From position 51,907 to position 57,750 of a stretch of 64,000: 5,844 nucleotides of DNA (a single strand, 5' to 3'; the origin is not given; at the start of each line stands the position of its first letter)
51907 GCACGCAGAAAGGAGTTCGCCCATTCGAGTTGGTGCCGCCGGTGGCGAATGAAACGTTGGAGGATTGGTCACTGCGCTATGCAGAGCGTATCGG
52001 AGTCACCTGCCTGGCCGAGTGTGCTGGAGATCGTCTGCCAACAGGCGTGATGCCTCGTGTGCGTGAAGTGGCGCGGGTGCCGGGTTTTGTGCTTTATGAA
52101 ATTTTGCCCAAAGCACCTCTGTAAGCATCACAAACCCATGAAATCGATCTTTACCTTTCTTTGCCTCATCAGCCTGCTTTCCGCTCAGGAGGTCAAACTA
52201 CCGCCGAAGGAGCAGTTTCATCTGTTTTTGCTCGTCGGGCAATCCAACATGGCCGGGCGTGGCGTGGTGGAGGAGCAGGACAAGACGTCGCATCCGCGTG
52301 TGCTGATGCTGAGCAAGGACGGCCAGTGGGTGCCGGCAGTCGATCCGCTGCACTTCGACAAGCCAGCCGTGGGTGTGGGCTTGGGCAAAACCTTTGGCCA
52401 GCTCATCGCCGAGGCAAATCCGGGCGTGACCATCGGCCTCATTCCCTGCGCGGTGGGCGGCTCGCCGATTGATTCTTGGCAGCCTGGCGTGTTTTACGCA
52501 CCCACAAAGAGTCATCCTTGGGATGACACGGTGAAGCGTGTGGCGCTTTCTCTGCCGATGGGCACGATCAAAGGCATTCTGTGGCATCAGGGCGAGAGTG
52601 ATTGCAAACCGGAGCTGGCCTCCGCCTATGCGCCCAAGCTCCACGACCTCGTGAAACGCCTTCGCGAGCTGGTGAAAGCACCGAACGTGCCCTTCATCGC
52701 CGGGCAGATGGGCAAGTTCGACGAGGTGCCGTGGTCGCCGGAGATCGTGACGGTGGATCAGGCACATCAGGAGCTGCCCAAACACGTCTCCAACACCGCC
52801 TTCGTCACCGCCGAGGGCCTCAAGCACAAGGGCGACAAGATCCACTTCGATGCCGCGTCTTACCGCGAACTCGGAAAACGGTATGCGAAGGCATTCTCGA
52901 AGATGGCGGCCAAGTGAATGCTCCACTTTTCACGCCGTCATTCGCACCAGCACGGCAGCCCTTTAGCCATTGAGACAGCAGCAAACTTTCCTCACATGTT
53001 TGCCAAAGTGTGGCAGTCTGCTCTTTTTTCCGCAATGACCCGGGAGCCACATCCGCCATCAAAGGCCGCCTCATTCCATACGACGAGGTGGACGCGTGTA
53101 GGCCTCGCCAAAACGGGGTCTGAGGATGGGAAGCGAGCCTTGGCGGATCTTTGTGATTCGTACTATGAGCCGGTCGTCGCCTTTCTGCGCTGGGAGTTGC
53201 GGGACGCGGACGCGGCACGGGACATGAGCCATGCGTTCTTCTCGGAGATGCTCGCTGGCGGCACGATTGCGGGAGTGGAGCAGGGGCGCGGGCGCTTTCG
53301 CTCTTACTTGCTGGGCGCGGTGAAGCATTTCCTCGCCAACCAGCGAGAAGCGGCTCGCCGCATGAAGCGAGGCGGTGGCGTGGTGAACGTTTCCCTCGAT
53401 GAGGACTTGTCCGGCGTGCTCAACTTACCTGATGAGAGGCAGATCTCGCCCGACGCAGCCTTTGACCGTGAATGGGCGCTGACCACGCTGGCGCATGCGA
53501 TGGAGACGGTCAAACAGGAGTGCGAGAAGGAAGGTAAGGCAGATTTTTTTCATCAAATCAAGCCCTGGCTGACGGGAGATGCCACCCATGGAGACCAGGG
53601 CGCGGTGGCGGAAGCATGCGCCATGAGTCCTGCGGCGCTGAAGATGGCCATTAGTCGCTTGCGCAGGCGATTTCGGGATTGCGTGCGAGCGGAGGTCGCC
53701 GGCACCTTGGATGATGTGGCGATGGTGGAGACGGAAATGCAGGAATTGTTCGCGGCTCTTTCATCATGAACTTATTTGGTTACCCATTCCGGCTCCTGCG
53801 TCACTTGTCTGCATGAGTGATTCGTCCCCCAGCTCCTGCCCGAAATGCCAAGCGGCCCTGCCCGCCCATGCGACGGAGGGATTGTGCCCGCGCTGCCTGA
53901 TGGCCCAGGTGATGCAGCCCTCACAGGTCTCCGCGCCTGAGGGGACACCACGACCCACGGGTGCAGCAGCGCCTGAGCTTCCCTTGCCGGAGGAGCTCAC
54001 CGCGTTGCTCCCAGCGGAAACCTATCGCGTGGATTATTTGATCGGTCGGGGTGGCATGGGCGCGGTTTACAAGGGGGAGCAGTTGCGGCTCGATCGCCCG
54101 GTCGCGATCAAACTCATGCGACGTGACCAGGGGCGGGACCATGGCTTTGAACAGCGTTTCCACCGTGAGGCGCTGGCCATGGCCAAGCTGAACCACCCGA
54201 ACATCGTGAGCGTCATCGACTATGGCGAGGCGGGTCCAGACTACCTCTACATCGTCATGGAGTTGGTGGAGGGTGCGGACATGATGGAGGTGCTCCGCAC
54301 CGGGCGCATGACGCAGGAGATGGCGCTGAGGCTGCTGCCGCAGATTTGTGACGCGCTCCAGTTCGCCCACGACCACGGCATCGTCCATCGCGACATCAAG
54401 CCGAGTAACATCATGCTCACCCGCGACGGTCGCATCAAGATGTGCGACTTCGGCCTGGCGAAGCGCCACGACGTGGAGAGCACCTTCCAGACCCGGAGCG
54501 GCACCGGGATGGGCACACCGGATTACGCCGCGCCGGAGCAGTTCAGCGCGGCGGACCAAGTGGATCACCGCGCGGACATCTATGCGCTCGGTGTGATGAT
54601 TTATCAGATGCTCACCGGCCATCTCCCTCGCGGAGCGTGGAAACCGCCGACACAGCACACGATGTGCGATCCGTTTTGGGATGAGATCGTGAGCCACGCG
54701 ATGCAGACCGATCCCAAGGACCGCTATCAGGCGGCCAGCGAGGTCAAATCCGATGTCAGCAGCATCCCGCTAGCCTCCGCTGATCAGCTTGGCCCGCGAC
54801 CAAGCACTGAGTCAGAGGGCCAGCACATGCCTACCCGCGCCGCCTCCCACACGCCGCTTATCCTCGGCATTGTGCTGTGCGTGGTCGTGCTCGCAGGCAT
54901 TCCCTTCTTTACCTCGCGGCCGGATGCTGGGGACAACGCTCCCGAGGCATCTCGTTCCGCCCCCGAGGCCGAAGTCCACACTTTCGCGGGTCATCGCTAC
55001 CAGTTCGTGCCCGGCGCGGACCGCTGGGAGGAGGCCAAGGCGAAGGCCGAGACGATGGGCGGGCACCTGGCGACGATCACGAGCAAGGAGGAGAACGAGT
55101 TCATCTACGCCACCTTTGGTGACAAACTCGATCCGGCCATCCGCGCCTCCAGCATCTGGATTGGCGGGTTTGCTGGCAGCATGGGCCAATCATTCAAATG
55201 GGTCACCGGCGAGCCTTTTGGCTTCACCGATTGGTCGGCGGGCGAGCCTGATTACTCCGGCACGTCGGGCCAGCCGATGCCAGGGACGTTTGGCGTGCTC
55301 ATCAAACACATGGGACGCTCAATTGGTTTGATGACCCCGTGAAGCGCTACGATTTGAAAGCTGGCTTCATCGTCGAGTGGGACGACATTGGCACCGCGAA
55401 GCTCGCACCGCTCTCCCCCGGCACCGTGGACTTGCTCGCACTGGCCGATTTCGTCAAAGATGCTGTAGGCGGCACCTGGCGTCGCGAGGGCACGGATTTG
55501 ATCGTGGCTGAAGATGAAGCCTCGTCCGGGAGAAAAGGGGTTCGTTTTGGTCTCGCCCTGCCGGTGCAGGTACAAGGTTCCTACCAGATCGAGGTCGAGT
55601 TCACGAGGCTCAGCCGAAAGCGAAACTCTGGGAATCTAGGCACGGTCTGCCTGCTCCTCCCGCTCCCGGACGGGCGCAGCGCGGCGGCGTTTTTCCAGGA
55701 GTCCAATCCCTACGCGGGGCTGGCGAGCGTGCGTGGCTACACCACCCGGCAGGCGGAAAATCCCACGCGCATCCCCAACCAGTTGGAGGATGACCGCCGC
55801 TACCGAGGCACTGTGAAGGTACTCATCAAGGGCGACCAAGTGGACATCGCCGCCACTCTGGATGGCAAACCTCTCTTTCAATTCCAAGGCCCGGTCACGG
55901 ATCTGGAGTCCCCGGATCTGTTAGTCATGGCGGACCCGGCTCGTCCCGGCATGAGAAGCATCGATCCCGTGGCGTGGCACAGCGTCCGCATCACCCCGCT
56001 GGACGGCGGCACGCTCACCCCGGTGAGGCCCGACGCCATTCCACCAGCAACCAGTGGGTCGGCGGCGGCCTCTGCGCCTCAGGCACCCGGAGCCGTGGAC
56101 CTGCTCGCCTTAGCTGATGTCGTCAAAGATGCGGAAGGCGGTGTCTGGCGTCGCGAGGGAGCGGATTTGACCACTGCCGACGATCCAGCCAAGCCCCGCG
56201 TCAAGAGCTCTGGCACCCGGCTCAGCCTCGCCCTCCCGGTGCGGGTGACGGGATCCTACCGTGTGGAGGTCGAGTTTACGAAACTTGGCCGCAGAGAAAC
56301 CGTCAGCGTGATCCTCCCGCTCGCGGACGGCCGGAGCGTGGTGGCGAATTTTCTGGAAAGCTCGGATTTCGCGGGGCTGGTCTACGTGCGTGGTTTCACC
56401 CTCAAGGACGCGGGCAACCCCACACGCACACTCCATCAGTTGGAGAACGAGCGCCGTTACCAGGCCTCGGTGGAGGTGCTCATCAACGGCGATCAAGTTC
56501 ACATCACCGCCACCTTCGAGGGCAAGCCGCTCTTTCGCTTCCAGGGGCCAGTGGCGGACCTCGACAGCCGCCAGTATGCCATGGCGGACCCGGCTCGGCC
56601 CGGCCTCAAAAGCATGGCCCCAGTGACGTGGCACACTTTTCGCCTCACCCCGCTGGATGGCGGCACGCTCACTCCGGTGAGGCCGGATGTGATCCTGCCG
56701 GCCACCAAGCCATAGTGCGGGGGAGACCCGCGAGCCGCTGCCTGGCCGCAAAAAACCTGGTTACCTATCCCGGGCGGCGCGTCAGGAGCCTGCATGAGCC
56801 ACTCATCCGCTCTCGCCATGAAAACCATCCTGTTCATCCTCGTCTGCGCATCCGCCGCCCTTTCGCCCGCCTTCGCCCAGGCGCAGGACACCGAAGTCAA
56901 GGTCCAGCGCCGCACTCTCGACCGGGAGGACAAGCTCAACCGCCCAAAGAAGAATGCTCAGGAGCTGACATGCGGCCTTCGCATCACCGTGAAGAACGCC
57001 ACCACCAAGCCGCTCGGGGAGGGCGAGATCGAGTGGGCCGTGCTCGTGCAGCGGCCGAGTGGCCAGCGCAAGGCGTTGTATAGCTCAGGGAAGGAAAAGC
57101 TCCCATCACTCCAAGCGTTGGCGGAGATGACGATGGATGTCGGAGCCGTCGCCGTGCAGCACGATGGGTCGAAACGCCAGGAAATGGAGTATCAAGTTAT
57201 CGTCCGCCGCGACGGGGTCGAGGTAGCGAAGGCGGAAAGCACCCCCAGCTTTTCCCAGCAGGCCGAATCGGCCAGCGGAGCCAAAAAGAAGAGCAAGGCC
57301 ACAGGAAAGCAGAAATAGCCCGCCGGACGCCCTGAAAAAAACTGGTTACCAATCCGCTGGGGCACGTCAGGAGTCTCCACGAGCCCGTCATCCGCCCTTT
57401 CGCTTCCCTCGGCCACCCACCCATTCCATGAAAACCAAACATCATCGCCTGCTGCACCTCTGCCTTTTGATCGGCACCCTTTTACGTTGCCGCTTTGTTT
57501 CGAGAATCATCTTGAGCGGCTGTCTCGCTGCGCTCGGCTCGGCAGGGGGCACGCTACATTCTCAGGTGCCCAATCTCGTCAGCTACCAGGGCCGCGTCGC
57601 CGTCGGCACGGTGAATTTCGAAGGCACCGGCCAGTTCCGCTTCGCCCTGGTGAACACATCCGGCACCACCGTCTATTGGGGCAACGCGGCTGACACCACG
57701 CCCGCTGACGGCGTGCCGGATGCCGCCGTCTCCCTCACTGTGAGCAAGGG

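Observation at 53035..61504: ECF-kinase module 2: three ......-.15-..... promoters including one before the kinase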

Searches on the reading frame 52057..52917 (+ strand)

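Call 8: search_protein_families(library=pfam, proteins=[window:52057-52917:+], max_evalue=0.01)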
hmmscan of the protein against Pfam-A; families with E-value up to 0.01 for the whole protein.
window:52057-52917:+ (286 aa): 1 family
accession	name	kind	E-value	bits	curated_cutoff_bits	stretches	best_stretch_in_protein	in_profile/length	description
PF03629.24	SASA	-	3e-65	220.4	24.8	1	54-281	2-225/226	Carbohydrate esterase, sialic acid-specific acetylesterase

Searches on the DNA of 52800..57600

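Call 84: search_rna_families(source=window, start=52800, end=57600, threshold=evalue, max_evalue=1)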
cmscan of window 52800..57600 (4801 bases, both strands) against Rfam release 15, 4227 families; matches with E-value up to 1: 0.
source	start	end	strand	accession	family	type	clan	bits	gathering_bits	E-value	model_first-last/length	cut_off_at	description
